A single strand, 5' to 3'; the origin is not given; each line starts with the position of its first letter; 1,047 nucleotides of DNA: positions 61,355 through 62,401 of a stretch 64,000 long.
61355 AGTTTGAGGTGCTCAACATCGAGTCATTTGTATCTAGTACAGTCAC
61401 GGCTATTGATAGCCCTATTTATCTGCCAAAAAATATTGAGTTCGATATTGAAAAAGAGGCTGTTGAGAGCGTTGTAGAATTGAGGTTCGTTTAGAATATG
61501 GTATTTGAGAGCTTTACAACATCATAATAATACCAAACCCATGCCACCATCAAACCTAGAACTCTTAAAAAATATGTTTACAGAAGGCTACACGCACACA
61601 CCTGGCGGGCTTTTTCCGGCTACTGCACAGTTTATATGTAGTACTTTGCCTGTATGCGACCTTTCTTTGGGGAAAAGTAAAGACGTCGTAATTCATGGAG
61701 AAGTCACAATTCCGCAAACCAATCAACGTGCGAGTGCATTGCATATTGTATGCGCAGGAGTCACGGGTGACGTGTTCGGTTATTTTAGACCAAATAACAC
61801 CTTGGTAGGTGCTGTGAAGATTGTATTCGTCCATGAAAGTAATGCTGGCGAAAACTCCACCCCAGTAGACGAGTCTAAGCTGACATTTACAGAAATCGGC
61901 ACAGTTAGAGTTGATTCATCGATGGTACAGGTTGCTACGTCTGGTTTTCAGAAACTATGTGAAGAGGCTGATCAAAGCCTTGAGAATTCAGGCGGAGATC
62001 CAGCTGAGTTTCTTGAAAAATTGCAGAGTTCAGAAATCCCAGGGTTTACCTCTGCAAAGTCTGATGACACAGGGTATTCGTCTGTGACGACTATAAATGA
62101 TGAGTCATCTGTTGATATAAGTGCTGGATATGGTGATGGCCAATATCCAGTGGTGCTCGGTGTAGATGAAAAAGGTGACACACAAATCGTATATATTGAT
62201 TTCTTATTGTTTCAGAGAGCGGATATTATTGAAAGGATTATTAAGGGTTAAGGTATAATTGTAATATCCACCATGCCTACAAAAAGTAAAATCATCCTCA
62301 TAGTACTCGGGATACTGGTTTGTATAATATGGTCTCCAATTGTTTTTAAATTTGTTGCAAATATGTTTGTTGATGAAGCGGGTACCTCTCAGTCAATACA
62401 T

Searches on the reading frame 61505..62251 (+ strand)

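Call 27: search_protein_families(library=pfam, proteins=[window:61505-62251:+], max_evalue=0.001)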
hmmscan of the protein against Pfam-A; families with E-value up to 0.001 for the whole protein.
window:61505-62251:+ (248 aa): 1 family
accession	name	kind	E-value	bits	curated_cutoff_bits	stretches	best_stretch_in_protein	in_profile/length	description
PF14025.11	DUF4241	-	3.7e-06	27.6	27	1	122-226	74-184/189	Protein of unknown function (DUF4241)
